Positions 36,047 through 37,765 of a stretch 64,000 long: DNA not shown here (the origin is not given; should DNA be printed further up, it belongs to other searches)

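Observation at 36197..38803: The same N-module is grafted onto an FG-GAP/VCBS propeller, so the module behaves as a portable unit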

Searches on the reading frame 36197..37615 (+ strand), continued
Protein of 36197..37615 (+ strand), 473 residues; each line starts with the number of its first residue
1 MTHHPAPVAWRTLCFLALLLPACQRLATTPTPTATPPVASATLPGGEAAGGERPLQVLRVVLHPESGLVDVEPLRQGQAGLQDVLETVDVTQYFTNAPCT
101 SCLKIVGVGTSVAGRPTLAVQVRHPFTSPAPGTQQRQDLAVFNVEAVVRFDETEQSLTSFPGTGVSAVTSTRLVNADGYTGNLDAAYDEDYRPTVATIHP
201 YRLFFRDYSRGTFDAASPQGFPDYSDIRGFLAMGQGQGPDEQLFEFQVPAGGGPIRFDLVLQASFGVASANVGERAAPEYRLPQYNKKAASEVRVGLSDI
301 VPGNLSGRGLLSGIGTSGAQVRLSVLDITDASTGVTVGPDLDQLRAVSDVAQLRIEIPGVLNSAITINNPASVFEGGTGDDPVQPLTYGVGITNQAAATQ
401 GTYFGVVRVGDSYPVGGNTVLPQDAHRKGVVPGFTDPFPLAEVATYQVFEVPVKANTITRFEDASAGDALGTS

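Call 42: find_related_loci(query=A2, collection=genome_contigs, flank=6000)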
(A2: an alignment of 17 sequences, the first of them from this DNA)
Query A2 (411 aa) in genome_contigs; peptide patterns used: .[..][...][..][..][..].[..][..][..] (x = any residue, [..] = any of these).
40 stretches matched a pattern; 35 encode a relative of the query (tblastn E <= 1e-3); 32 distinct loci.
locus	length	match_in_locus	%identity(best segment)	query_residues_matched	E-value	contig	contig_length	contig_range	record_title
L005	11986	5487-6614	39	21-407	4e-72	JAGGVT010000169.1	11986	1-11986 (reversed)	MAG: bacterium isolate AUK107 PB_MBMC_061_c_000000000073, whole genome shotgun sequence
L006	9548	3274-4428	36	16-409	3e-70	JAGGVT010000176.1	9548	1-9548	MAG: bacterium isolate AUK107 PB_MBMC_061_c_000000000154, whole genome shotgun sequence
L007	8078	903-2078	38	1-404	5e-70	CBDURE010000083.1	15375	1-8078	MAG TPA_asm: uncultured bacterium isolate SRR22302362_metabat2_46 genome assembly, contig: ERZ25746724.1643, whole genom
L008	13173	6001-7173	39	2-405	1e-69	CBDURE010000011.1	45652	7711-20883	MAG TPA_asm: uncultured bacterium isolate SRR22302362_metabat2_46 genome assembly, contig: ERZ25746724.226, whole genome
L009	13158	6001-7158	38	13-404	2e-68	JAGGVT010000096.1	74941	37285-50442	MAG: bacterium isolate AUK107 PB_MBMC_061_c_000000000056, whole genome shotgun sequence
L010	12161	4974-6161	36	1-404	8e-68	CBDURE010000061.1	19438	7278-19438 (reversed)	MAG TPA_asm: uncultured bacterium isolate SRR22302362_metabat2_46 genome assembly, contig: ERZ25746724.1091, whole genom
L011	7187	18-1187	38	2-404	3e-68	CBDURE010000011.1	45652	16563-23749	MAG TPA_asm: uncultured bacterium isolate SRR22302362_metabat2_46 genome assembly, contig: ERZ25746724.226, whole genome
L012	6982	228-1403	36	2-405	9e-67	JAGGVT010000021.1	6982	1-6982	MAG: bacterium isolate AUK107 PB_MBMC_061_c_000000000008, whole genome shotgun sequence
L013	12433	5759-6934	35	2-405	2e-65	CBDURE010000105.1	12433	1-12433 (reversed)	MAG TPA_asm: uncultured bacterium isolate SRR22302362_metabat2_46 genome assembly, contig: ERZ25746724.2384, whole genom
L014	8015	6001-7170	38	2-404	3e-65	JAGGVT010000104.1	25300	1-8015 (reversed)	MAG: bacterium isolate AUK107 PB_MBMC_061_c_000000000035, whole genome shotgun sequence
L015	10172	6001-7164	36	6-404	3e-65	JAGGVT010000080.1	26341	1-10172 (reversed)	MAG: bacterium isolate AUK107 PB_MBMC_061_c_000000000001, whole genome shotgun sequence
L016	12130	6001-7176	36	2-404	1e-64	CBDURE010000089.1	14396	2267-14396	MAG TPA_asm: uncultured bacterium isolate SRR22302362_metabat2_46 genome assembly, contig: ERZ25746724.1829, whole genom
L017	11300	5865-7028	37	6-405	7e-65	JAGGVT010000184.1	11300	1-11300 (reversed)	MAG: bacterium isolate AUK107 PB_MBMC_061_c_000000000140, whole genome shotgun sequence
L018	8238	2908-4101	36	2-411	1e-64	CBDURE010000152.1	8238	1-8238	MAG TPA_asm: uncultured bacterium isolate SRR22302362_metabat2_46 genome assembly, contig: ERZ25746724.5000, whole genom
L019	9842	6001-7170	38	2-404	7e-67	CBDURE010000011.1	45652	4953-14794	MAG TPA_asm: uncultured bacterium isolate SRR22302362_metabat2_46 genome assembly, contig: ERZ25746724.226, whole genome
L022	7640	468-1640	37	2-404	4e-63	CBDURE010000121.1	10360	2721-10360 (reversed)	MAG TPA_asm: uncultured bacterium isolate SRR22302362_metabat2_46 genome assembly, contig: ERZ25746724.3302, whole genom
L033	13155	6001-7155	32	13-404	2e-52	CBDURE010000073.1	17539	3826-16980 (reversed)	MAG TPA_asm: uncultured bacterium isolate SRR22302362_metabat2_46 genome assembly, contig: ERZ25746724.1312, whole genom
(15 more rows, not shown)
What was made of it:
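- Tried and rejected: With A2 it used a single peptide pattern, so 'two genomes' is a lower bound (call 42).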

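Call 46: search_solved_structures(query=A3, max_evalue=10, show_alignments=0)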
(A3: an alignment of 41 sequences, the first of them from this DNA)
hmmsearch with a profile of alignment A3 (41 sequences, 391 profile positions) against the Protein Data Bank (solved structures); distinct sequences matched with E-value up to 10: 3.
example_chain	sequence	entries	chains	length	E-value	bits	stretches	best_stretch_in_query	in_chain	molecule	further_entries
6pgw_A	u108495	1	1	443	0.0061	18.2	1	330-380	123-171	Protocadherin-19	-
5co1_A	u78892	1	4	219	0.081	14.5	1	329-380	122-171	Protocadherin-19 isoform 1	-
5iu9_A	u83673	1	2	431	0.37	12.4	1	330-380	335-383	Protocadherin-19 isoform 1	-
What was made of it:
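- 37070..37567 (+): N-module sub-domain D2 (residues 292-457): beta-sandwich with the S-D-V, G-T-G and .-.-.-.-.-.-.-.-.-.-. motifs. The only outside sequence match is a marginal protocadherin hit at E 0.006 over 50 columns (call 46).
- On PKD / Ig-like domain (for sub-domain D2): The only other signal is a marginal protocadherin hit (call 46).
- D2 has a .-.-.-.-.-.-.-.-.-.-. motif typical of PKD, cadherin and Ig sandwiches, and a marginal protocadherin hit at E 0.006 (call 46).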

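Call 51: fold_search(model_id=the predicted structure, library=viral)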
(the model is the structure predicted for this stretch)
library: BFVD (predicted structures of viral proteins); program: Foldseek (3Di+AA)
matches with E <= 10: 800; with E <= 0.001: 1
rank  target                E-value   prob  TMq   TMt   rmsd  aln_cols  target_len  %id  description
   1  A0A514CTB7            6.3e-04  0.12  0.11  0.11  21.5       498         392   12  Uncharacterized protein [Achromobacter phage Motura]
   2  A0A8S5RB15            4.6e-03  0.99  0.18  0.45   8.9       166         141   11  PhoD-like phosphatase, N-terminal domain [virus sp. ctQSn51]
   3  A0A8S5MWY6            5.2e-03  0.20  0.15  0.07  25.3       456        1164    7  Uncharacterized protein [Siphoviridae sp. cth2082]
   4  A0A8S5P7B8            6.8e-03  0.21  0.15  0.13  26.2       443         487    8  Fibronectin type-III domain-containing protein [Siphoviridae sp. ctsUY14]
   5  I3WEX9                1.8e-02  0.23  0.16  0.16  18.2       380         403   12  Rh152/Rh151 [Rhesus cytomegalovirus (strain 68-1)]
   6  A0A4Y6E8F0            2.1e-02  0.04  0.10  0.07  25.9       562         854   10  Uncharacterized protein [Vibrio phage Pontus]
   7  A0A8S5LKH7            2.3e-02  0.95  0.18  0.43   7.7       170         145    7  Uncharacterized protein [Siphoviridae sp. ctnhN1]
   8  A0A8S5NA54            2.6e-02  0.84  0.16  0.17   8.9       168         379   10  BppU N-terminal domain-containing protein [Phage sp. ctXnn1]
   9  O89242                2.6e-02  0.23  0.17  0.15  20.2       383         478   10  Envelope glycoprotein C homolog [Marek's disease virus serotype 2 MDV2]
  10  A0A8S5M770            2.6e-02  0.21  0.15  0.17  20.9       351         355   11  Uncharacterized protein [Myoviridae sp. ctlRg1]
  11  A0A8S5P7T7            2.9e-02  0.15  0.17  0.09  30.7       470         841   11  FN3 [Siphoviridae sp. ctmYS12]
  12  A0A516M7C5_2          2.9e-02  0.09  0.13  0.08  21.2       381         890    8  (no name in the UniProt tables at hand)
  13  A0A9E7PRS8            3.2e-02  0.84  0.18  0.44  13.8       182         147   16  Immediate-early protein [Largemouth bass virus]
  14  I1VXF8                3.6e-02  0.15  0.17  0.14  19.4       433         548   10  (no name in the UniProt tables at hand)
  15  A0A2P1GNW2            4.0e-02  0.08  0.12  0.05  32.1       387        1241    9  Glycoprotein [Wenling red spikefish hantavirus]
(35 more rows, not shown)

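Call 53: search_protein_families(library=pfam, proteins=[L022:3793-5211:-, L033:3689-5389:-, L005:2544-4493:+, L006:253-1002:-, L017:8514-10547:-, L008:3042-5780:+, L008:5824-8661:+, L008:8687-11236:+, L011:2431-5127:+, L008:11-2791:-], max_evalue=0.001)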
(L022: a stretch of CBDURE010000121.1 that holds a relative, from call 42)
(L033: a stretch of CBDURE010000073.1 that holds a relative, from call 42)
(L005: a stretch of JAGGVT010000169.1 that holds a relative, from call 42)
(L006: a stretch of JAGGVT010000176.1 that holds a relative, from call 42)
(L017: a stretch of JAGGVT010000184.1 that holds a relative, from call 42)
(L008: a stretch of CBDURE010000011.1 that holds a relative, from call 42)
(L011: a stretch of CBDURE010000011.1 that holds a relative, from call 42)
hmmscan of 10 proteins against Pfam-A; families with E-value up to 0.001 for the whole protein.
L022:3793-5211:- (473 aa): 0 families

L033:3689-5389:- (567 aa): 1 family
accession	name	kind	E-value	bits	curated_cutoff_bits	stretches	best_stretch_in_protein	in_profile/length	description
PF02321.23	OEP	-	2.8e-33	115.7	22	2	373-561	2-186/187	Outer membrane efflux protein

L005:2544-4493:+ (650 aa): 0 families

L006:253-1002:- (250 aa): 5 families
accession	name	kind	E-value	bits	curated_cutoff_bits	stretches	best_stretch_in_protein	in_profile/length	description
PF00005.33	ABC_tran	-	1.7e-32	113.4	25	1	20-177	1-137/137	ABC transporter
PF13304.12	AAA_21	-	4.3e-08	34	27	0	32-59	1-31/304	AAA domain, putative AbiEii toxin, Type IV TA system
PF13555.12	AAA_29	-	3.7e-06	27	27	1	12-58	7-50/61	P-loop containing region of AAA domain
PF02463.25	SMC_N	-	9.2e-06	25.7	40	0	136-198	135-190/220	RecF/RecN/SMC N terminal domain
PF13175.12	AAA_15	-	0.00013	22.1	32.1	1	19-81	13-78/374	AAA ATPase domain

L017:8514-10547:- (678 aa): 2 families
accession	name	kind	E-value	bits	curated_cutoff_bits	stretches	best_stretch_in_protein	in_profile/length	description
PF13570.13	Beta-prop_ACSF4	-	2.3e-08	34.2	133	1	586-676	106-201/329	Beta-alanine-activating enzyme, beta-propeller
PF13360.13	PQQ_2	-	6e-08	33.1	27.6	1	416-541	3-117/233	Outer membrane protein assembly factor BamB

L008:3042-5780:+ (913 aa): 3 families
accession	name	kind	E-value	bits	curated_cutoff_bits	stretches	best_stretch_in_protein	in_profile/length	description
PF13570.13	Beta-prop_ACSF4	-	1.2e-13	51.6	133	1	747-891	72-219/329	Beta-alanine-activating enzyme, beta-propeller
PF13360.13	PQQ_2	-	4.5e-09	36.7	27.6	0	619-762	2-144/233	Outer membrane protein assembly factor BamB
PF18911.6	PKD_4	-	5.1e-06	26.9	27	1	461-550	1-76/85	PKD domain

L008:5824-8661:+ (946 aa): 3 families
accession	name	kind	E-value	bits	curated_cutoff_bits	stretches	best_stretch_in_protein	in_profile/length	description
PF13229.12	Beta_helix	-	4.7e-13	49.5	25.9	2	636-790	5-157/158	Right handed beta helix region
PF18911.6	PKD_4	-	8.5e-07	29.4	27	1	466-548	11-84/85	PKD domain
PF00801.26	PKD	-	0.00089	19.7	23.5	0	473-542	15-74/80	PKD domain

L008:8687-11236:+ (850 aa): 2 families
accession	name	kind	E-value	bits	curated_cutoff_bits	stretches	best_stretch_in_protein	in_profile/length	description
PF13229.12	Beta_helix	-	4.5e-17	62.6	25.9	2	539-698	5-137/158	Right handed beta helix region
PF05048.19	NosD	-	3.5e-05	23.8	23.6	0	577-793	14-199/212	Periplasmic copper-binding protein (NosD)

L011:2431-5127:+ (899 aa): 2 families
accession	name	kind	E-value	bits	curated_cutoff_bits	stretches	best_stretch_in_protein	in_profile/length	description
PF13360.13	PQQ_2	-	8.6e-15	55.5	27.6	1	717-829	32-148/233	Outer membrane protein assembly factor BamB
PF13570.13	Beta-prop_ACSF4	-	5.2e-12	46.2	133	1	678-898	103-327/329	Beta-alanine-activating enzyme, beta-propeller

L008:11-2791:- (927 aa): 2 families
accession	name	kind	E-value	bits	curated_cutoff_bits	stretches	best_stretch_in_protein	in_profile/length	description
PF00801.26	PKD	-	7.9e-05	23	23.5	1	500-549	26-67/80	PKD domain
PF18911.6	PKD_4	-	0.00011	22.6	27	1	498-550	29-71/85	PKD domain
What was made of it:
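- The related MAGs encode a TolC-like outer-membrane protein, so they are diderm (call 53).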

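Call 68: list_cluster_members(proteins=[P0066, P0123, P0011, P0071, P0088, P0093, P0100, P0112, P0128, P0144])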
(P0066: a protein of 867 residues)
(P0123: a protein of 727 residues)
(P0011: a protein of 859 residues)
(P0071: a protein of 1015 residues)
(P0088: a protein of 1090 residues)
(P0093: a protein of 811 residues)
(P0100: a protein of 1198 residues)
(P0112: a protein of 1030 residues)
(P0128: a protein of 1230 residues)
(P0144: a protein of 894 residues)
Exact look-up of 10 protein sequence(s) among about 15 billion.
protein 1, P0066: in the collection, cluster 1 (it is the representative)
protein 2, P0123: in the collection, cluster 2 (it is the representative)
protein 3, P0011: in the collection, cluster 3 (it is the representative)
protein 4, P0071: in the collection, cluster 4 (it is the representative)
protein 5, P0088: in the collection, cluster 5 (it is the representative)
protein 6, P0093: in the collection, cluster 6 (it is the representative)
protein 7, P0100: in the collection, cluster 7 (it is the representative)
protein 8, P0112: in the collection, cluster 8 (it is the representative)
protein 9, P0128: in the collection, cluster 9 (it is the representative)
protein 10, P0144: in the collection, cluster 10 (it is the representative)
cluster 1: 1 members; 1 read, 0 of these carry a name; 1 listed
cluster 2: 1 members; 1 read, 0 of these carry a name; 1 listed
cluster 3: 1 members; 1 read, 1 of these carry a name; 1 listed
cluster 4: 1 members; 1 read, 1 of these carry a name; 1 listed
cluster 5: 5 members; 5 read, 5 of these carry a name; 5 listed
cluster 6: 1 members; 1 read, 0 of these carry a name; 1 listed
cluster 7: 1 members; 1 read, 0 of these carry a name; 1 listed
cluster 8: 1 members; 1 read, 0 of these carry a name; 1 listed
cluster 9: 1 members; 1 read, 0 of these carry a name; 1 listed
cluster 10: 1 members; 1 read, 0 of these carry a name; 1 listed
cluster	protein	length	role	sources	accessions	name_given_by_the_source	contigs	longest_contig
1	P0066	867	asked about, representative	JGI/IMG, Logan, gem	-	-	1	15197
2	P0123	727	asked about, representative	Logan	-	-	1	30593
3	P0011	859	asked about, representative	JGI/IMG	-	hypothetical protein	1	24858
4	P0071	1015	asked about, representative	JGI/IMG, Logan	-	hypothetical protein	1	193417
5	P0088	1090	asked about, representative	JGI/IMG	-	hypothetical protein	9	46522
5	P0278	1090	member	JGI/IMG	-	hypothetical protein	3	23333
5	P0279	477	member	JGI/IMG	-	hypothetical protein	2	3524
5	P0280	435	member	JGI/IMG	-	hypothetical protein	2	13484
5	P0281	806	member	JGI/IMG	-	hypothetical protein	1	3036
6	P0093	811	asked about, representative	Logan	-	-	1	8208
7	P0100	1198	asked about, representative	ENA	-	-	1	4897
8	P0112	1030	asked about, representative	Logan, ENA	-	-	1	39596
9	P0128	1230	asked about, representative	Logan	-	-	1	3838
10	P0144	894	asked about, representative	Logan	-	-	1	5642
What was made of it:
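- Tried and rejected: Cluster look-ups gave only 'hypothetical protein' (call 68).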

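Call 69: find_encoding_contigs(protein=P0066, flank=7000, max_places=2)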
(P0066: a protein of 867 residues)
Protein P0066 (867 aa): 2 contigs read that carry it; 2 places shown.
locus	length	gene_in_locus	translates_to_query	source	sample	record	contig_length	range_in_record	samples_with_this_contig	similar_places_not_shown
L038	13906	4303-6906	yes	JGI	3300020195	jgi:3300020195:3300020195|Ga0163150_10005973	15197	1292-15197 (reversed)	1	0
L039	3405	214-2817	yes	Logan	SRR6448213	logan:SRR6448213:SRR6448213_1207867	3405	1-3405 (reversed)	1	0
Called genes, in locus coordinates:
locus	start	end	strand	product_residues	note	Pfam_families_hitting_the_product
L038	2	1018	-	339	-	?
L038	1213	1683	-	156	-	-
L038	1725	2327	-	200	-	PF07638:Sigma70_ECF, PF04542:Sigma70_r2, PF08281:Sigma70_r4_2, PF04545:Sigma70_r4, PF22233:PhyR_sigma-like (weak)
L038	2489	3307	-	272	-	PF06182:ABC2_membrane_6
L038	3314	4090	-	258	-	PF06182:ABC2_membrane_6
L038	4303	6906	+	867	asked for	PF13517:FG-GAP_3 (weak), PF01839:FG-GAP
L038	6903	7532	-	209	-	PF14103:DUF4276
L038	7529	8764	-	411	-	PF02463:SMC_N (weak), PF11398:DUF2813 (faint), PF13175:AAA_15, PF13304:AAA_21, PF13175:AAA_15 (weak)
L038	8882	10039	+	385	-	PF02771:Acyl-CoA_dh_N, PF02770:Acyl-CoA_dh_M, PF00441:Acyl-CoA_dh_1, PF08028:Acyl-CoA_dh_2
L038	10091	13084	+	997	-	PF25199:nSTAND_NTPase5 (faint)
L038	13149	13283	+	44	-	PF00441:Acyl-CoA_dh_1, PF08028:Acyl-CoA_dh_2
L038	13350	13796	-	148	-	PF00903:Glyoxalase, PF18029:Glyoxalase_6 (weak)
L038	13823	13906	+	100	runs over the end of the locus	-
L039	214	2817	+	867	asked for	PF13517:FG-GAP_3 (weak), PF01839:FG-GAP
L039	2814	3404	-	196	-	?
